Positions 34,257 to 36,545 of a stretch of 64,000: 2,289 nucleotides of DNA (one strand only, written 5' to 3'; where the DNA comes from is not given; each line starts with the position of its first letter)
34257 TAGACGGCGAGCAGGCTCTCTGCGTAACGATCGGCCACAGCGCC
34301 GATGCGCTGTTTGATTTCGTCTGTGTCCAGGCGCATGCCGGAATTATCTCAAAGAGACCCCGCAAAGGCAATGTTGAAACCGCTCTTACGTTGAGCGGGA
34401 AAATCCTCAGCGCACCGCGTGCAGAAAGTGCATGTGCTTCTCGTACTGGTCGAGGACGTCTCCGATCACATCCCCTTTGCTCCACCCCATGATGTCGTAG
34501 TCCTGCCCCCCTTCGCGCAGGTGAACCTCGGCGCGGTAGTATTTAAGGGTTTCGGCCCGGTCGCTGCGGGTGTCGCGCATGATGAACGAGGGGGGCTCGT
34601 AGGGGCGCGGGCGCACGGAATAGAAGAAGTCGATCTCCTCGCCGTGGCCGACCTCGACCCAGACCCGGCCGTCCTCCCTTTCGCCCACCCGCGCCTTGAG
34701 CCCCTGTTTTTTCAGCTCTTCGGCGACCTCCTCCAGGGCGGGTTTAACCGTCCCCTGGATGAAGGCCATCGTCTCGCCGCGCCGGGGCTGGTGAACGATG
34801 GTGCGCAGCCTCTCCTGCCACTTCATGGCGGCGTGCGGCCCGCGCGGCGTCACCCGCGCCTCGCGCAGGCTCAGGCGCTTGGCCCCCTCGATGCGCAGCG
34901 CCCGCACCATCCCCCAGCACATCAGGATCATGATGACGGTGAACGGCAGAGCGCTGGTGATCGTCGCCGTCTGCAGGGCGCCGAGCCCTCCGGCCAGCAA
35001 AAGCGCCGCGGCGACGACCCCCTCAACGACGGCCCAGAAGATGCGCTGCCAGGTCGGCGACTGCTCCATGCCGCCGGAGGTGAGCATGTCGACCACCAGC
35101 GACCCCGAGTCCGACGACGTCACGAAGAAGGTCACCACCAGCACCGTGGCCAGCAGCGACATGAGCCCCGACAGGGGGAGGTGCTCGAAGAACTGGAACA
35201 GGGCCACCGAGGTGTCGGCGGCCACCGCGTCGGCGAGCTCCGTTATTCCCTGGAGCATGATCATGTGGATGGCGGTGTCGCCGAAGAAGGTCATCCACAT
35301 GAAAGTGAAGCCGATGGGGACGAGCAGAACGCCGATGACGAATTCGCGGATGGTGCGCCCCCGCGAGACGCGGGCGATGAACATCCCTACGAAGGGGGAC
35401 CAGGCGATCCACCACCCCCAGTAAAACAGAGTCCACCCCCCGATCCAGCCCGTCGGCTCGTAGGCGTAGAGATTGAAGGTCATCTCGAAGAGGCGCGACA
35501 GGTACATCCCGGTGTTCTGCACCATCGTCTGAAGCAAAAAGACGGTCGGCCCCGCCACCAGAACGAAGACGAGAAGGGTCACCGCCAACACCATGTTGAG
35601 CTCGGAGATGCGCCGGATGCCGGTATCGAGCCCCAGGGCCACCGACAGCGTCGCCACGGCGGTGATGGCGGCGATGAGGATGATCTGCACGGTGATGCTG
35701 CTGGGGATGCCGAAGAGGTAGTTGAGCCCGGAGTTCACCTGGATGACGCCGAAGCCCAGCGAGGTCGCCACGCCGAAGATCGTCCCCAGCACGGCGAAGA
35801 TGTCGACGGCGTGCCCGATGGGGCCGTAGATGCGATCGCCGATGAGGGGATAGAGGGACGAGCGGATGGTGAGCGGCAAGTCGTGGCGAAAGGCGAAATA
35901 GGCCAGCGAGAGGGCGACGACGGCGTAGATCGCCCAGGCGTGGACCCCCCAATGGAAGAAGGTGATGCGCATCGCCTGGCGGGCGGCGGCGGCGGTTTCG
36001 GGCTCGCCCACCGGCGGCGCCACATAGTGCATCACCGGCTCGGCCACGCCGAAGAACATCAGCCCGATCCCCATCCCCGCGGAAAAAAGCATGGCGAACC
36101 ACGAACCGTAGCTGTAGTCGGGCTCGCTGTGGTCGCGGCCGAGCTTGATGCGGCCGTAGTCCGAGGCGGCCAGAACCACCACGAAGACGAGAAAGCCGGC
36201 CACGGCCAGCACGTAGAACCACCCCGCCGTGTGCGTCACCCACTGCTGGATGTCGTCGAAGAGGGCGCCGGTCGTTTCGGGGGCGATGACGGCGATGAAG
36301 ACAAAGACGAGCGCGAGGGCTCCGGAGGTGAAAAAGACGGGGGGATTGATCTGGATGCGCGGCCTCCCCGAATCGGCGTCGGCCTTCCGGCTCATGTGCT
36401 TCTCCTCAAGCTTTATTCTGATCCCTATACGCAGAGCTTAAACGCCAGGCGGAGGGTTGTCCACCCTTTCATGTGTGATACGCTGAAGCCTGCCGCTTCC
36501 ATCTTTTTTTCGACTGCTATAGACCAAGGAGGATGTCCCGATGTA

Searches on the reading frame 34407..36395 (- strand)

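Call 65: search_protein_families(library=ncbifam, proteins=[window:34407-36395:-], max_evalue=0.00001)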
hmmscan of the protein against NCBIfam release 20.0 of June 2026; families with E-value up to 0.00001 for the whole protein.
window:34407-36395:- (662 aa): 5 families
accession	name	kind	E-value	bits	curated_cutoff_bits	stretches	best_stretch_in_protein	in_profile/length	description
NF007399.1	PRK09928.1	subfamily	7e-230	764.6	695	1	12-661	7-662/675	choline BCCT transporter BetT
NF047988.1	betaine_BCCT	equivalog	5.5e-188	625.4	650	1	20-501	2-482/483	glycine betaine uptake BCCT transporter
TIGR00842.1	bcct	subfamily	2.2e-168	560.7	407.55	1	58-501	1-450/452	BCCT family transporter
NF002887.1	PRK03356.1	equivalog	3.1e-84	283.5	541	1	12-497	5-493/497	L-carnitine/gamma-butyrobetaine antiporter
NF007412.0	PRK09950.1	equivalog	7.6e-74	249.2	647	1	26-503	18-499/536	BCCT family transporter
